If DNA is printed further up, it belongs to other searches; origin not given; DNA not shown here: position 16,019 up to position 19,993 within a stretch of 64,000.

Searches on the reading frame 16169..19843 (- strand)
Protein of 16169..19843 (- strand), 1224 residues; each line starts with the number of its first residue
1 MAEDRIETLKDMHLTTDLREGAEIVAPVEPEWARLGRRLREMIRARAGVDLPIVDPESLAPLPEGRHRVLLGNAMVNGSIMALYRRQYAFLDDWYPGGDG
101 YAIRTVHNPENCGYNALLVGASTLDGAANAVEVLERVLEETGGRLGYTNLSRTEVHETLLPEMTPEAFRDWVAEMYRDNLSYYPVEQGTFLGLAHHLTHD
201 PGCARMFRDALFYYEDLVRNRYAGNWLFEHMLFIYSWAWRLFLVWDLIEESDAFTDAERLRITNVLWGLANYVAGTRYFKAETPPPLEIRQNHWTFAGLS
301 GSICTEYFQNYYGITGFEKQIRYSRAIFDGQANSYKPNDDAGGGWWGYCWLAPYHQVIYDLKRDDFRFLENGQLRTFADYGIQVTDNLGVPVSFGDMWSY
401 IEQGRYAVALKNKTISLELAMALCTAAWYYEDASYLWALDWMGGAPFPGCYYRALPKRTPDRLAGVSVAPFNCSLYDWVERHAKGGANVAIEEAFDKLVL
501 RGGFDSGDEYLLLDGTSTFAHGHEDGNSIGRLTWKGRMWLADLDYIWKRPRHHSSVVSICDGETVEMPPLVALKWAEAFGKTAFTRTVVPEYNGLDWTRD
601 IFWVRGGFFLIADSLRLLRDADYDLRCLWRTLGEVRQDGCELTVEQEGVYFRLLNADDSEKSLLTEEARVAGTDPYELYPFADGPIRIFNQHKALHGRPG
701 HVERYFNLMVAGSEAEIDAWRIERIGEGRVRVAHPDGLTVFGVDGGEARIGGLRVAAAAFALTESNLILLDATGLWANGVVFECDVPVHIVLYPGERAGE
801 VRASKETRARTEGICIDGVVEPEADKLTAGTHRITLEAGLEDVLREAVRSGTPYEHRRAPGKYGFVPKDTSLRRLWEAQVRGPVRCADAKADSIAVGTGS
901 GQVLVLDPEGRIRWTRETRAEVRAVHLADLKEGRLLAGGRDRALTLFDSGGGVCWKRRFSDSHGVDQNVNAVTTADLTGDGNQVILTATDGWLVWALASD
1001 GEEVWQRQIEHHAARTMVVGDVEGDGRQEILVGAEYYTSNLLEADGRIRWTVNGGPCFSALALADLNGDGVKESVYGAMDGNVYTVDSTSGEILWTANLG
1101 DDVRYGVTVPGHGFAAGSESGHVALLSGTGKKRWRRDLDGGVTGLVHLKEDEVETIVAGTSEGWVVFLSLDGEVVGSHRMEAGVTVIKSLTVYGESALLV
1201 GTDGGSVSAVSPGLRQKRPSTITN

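Call 64: search_protein_families(library=pfam, proteins=[window:16169-19843:-], max_evalue=0.00001)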
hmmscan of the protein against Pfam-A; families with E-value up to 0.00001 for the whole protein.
window:16169-19843:- (1224 aa): 7 families
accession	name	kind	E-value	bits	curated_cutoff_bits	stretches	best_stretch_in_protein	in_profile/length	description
PF13570.13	Beta-prop_ACSF4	-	5.2e-17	62.7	133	2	1045-1210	38-200/329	Beta-alanine-activating enzyme, beta-propeller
PF13360.13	PQQ_2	-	2.4e-15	57.3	27.6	2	1080-1212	2-135/233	Outer membrane protein assembly factor BamB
PF25292.1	Beta-prop_CGLA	-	4.2e-11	43.3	26.8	0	1043-1108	15-80/316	Lambda-carrageenase beta-propeller domain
PF14783.12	BBS2_Mid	-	4.8e-07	30.3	27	0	1060-1165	1-105/108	Ciliary BBSome complex subunit 2, middle region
PF23414.1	Beta-prop_EML_2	-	5.2e-06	26.5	90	0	874-1006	32-161/266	Echinoderm microtubule-associated protein second beta-propeller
PF01839.29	FG-GAP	-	7.5e-06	26.2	22.1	0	1015-1038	3-26/37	FG-GAP repeat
PF13517.12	FG-GAP_3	-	9e-06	26.6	26.9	0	976-1032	1-61/61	FG-GAP-like repeat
